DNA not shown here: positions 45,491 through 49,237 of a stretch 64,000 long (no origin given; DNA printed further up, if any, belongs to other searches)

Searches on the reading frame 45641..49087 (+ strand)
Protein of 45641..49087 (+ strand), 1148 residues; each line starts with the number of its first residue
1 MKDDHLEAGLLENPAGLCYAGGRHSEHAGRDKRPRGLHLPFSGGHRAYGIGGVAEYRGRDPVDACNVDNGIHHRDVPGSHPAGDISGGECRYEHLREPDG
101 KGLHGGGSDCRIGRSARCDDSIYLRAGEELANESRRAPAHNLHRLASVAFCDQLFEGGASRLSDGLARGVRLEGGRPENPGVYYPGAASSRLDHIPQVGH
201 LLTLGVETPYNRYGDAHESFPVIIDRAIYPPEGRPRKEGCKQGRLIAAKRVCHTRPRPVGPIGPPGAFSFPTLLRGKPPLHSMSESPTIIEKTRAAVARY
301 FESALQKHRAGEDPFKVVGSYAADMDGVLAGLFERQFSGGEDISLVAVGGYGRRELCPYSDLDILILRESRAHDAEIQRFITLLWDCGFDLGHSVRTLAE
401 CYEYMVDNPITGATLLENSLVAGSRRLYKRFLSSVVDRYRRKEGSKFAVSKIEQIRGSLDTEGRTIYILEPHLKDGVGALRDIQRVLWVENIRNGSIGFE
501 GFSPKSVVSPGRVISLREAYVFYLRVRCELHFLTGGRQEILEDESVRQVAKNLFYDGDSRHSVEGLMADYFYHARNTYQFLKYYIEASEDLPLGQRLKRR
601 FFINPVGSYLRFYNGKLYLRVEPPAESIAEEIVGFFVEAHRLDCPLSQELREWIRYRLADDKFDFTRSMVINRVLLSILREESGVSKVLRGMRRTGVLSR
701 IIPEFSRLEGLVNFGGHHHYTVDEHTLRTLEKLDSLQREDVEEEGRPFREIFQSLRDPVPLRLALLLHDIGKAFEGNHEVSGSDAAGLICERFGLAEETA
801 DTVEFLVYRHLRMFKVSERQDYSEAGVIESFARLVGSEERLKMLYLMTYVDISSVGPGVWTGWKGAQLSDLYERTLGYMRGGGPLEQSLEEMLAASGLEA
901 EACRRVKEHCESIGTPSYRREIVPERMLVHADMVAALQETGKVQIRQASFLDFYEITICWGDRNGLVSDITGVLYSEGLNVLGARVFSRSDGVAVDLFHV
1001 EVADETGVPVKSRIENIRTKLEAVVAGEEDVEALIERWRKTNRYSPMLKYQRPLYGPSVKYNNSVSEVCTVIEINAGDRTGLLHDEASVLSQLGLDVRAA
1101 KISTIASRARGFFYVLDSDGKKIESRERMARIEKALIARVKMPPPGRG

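Call 31: search_protein_families(library=pfam, proteins=[window:45641-49087:+], max_evalue=0.001)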
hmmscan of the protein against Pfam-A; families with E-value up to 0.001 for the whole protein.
window:45641-49087:+ (1148 aa): 7 families
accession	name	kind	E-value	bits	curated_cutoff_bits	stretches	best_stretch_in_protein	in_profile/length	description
PF08335.16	GlnD_UR_UTase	-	2.2e-21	76.8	21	1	450-580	5-136/141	GlnD PII-uridylyltransferase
PF01842.31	ACT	-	1.6e-10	41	27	1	962-1008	9-54/66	ACT domain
PF13291.12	ACT_4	-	9.3e-07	29.9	27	0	956-1004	9-58/80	ACT domain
PF22754.3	bHLH-TF_ACT-like_plant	-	5.4e-06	27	27.6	0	960-1024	17-74/75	Plant bHLH transcription factor, ACT-like domain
PF01966.28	HD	-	8.1e-06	26.6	22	1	722-821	1-100/116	HD domain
PF24931.1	ACT_ACR9_3rd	-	1.3e-05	25.6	27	1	1058-1137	1-81/98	ACR9-like, ACT-like domain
PF24914.1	ACR10_N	-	0.00074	19.3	27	0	1068-1125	9-66/80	ACT domain-containing protein ACR10, N-terminal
